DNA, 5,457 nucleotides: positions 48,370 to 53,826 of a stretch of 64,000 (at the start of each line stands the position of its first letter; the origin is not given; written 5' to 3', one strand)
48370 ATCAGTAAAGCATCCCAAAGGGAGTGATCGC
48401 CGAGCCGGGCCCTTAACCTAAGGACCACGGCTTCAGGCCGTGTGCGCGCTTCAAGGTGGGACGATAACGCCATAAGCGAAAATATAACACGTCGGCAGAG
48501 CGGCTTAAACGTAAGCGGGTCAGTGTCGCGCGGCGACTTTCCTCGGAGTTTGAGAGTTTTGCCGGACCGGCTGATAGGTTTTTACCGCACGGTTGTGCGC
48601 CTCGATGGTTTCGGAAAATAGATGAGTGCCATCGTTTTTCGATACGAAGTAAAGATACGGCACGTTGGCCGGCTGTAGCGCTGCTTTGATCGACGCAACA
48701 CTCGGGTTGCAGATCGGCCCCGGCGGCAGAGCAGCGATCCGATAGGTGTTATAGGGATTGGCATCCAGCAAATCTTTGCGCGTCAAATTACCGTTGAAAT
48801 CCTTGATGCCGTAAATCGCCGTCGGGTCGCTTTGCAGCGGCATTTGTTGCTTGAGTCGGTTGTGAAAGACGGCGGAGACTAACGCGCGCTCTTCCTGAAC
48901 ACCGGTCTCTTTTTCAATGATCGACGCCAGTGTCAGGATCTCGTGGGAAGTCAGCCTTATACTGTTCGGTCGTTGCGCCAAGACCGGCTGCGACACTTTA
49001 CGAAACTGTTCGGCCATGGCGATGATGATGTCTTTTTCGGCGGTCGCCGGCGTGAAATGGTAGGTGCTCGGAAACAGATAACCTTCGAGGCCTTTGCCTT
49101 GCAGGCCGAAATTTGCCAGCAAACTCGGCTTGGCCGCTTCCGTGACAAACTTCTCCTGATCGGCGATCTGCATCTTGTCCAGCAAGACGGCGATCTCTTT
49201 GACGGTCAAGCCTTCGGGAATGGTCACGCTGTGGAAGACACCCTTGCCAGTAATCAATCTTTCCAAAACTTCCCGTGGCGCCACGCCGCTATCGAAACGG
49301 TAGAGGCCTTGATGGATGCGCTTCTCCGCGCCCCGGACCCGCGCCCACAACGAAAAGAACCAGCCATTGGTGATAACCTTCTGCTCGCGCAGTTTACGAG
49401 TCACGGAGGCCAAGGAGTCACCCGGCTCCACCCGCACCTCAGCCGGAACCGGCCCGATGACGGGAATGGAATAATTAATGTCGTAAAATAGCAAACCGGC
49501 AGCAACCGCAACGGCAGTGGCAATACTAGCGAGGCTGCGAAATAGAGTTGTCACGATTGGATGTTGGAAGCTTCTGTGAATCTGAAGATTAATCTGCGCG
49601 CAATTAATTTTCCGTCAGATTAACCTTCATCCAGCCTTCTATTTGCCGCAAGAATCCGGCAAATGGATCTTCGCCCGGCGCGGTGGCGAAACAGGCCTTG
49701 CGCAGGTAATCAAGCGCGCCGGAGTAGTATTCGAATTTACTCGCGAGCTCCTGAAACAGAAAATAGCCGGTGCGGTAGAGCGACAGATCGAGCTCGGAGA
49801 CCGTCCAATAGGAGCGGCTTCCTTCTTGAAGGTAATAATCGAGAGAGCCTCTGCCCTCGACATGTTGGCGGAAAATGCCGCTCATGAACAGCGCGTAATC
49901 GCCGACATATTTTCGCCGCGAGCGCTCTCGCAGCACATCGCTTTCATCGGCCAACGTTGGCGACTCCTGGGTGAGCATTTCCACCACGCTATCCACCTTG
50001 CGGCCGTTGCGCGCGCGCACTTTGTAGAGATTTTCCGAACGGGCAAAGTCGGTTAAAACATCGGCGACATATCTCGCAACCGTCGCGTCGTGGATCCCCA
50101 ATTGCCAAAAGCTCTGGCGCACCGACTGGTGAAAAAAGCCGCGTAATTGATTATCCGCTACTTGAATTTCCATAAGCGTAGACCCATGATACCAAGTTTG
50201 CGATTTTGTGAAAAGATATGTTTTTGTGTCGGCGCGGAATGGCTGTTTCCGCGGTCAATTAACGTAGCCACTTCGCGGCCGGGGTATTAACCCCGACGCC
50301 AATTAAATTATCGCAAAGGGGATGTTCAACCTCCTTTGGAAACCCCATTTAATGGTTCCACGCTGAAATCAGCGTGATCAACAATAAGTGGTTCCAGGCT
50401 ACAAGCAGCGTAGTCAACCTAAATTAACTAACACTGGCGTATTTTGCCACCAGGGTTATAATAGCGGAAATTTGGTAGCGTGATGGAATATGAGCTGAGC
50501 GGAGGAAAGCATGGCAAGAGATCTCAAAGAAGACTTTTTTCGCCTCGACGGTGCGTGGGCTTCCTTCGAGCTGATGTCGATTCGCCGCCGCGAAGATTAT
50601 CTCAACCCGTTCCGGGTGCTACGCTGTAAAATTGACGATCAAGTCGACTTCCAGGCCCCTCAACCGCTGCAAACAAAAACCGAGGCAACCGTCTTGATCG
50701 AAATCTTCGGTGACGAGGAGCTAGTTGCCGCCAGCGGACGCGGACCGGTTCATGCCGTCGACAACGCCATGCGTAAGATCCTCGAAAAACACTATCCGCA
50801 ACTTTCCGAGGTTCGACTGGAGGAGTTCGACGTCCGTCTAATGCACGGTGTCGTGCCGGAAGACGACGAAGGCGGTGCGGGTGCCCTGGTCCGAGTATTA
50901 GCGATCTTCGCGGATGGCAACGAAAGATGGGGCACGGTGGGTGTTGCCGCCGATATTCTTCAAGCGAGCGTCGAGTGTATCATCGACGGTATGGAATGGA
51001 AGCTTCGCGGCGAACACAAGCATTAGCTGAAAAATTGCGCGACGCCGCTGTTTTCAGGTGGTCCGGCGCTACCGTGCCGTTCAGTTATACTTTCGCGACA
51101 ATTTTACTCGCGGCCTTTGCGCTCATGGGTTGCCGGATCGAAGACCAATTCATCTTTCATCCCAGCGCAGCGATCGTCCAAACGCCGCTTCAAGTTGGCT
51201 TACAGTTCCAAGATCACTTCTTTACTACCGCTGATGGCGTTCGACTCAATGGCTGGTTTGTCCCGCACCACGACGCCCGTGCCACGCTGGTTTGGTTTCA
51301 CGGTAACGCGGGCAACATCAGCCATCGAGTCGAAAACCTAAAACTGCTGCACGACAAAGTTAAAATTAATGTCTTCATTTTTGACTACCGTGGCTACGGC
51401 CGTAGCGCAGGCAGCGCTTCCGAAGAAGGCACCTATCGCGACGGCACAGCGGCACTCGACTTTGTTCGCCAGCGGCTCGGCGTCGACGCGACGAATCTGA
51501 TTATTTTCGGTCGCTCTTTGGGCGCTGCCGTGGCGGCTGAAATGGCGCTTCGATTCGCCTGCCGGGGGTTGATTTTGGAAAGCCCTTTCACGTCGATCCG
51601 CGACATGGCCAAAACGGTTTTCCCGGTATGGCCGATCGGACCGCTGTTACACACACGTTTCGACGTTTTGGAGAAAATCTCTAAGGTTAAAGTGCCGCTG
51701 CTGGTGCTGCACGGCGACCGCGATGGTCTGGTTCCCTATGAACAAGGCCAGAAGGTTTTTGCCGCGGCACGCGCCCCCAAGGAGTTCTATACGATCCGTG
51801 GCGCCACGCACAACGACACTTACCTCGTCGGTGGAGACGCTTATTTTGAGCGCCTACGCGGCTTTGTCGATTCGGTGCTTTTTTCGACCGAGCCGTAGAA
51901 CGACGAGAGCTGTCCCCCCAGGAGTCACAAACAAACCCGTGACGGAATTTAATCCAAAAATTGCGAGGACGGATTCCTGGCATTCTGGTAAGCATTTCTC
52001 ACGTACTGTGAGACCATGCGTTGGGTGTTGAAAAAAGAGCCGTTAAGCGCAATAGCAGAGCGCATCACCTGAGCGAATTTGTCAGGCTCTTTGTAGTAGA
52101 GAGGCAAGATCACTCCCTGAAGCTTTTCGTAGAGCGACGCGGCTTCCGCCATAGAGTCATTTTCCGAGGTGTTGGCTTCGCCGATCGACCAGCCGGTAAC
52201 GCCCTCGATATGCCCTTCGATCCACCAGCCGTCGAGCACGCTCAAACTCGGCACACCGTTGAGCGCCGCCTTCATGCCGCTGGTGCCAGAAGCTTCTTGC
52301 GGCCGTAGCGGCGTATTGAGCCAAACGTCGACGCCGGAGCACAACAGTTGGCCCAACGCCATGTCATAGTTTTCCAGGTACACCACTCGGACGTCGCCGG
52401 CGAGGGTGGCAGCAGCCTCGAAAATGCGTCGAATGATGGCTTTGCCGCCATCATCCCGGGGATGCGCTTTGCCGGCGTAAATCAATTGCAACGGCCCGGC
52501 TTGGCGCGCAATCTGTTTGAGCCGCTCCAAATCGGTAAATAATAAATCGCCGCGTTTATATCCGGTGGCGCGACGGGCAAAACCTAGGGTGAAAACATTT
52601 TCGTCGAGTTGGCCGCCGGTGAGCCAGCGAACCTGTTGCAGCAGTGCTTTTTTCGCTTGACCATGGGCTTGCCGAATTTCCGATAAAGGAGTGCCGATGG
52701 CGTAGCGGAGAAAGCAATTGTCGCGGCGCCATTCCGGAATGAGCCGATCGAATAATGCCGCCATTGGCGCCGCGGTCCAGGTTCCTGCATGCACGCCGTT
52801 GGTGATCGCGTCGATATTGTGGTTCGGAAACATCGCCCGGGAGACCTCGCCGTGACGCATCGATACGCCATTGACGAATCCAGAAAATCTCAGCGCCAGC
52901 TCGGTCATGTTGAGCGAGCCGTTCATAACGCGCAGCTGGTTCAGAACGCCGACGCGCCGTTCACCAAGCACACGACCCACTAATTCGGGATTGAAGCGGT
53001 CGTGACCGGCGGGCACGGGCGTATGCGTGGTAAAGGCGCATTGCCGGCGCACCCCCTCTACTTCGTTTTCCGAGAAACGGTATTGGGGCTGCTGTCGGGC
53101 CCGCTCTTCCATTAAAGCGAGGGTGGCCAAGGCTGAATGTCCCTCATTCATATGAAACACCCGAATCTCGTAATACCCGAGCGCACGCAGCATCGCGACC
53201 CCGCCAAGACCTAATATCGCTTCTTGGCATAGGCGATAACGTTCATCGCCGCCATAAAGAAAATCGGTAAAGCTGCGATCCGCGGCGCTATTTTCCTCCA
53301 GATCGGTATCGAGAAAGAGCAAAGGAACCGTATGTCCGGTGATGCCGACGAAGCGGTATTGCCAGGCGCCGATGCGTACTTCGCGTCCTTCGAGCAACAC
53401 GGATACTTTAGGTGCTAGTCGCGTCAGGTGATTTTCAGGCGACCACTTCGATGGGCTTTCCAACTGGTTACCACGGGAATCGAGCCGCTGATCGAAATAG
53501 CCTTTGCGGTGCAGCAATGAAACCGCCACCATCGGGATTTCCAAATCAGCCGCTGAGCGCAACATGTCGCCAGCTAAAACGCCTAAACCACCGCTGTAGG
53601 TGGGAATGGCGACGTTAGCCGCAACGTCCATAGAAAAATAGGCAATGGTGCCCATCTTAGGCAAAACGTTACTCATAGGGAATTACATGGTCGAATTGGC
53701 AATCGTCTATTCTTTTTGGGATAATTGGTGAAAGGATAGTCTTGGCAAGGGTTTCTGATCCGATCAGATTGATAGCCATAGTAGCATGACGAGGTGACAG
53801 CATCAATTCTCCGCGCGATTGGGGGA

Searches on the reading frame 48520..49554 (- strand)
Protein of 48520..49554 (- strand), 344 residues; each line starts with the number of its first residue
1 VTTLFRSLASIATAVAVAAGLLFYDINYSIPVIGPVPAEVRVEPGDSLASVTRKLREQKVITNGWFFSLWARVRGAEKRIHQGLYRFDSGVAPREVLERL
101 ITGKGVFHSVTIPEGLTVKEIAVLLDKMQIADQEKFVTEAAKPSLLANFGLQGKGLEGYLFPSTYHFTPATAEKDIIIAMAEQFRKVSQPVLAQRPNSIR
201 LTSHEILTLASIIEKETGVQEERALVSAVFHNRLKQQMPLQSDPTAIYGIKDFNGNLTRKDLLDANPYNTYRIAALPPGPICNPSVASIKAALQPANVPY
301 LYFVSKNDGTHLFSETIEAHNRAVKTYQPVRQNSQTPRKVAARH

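Call 70: search_protein_families(library=pfam, proteins=[window:48520-49554:-], max_evalue=0.0001)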
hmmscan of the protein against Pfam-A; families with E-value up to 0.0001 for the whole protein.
window:48520-49554:- (344 aa): 1 family
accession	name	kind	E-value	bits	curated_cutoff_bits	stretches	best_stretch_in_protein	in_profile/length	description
PF02618.21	YceG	-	8.8e-90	301.3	32.4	1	40-325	1-274/275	YceG-like family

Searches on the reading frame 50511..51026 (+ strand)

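Call 71: search_protein_families(library=pfam, proteins=[window:50511-51026:+], max_evalue=0.001)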
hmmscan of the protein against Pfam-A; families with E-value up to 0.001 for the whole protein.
window:50511-51026:+ (171 aa): 1 family
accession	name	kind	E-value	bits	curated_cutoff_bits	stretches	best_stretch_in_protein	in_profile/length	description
PF08502.15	LeuA_dimer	-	1.5e-16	60.9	24.9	1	55-162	35-128/131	LeuA allosteric (dimerisation) domain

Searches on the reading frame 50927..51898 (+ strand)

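Call 70: search_protein_families(library=pfam, proteins=[window:50927-51898:+], max_evalue=0.0001)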
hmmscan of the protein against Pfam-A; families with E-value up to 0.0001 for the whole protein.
window:50927-51898:+ (323 aa): 7 families
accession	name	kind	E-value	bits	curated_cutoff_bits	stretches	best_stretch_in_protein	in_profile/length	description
PF12146.15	Hydrolase_4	-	1.8e-19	70.5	27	2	116-228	2-117/239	Serine aminopeptidase, S33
PF00561.26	Abhydrolase_1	-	5e-13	49.7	25.8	1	120-233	2-118/245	alpha/beta hydrolase fold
PF12697.13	Abhydrolase_6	-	1.7e-08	35.9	26.3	1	122-234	2-95/217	Alpha/beta hydrolase family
PF00326.27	Peptidase_S9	-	6.6e-08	32.7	22.6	1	166-283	41-172/213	Prolyl oligopeptidase family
PF20408.4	Abhydrolase_11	-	3e-06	27.6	27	1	119-277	3-149/193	Alpha/beta hydrolase domain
PF20434.5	BD-FAE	-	5.6e-06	26.5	26.8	0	250-277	184-211/215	BD-FAE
PF07859.19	Abhydrolase_3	-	3.7e-05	24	25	1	122-217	2-105/210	alpha/beta hydrolase fold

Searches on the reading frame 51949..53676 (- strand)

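Call 70: search_protein_families(library=pfam, proteins=[window:51949-53676:-], max_evalue=0.0001)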
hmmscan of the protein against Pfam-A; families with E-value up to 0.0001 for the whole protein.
window:51949-53676:- (575 aa): 1 family
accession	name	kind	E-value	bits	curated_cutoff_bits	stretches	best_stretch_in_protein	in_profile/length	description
PF00343.26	Phosphorylase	-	1.2e-27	97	27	2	252-487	321-583/713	Carbohydrate phosphorylase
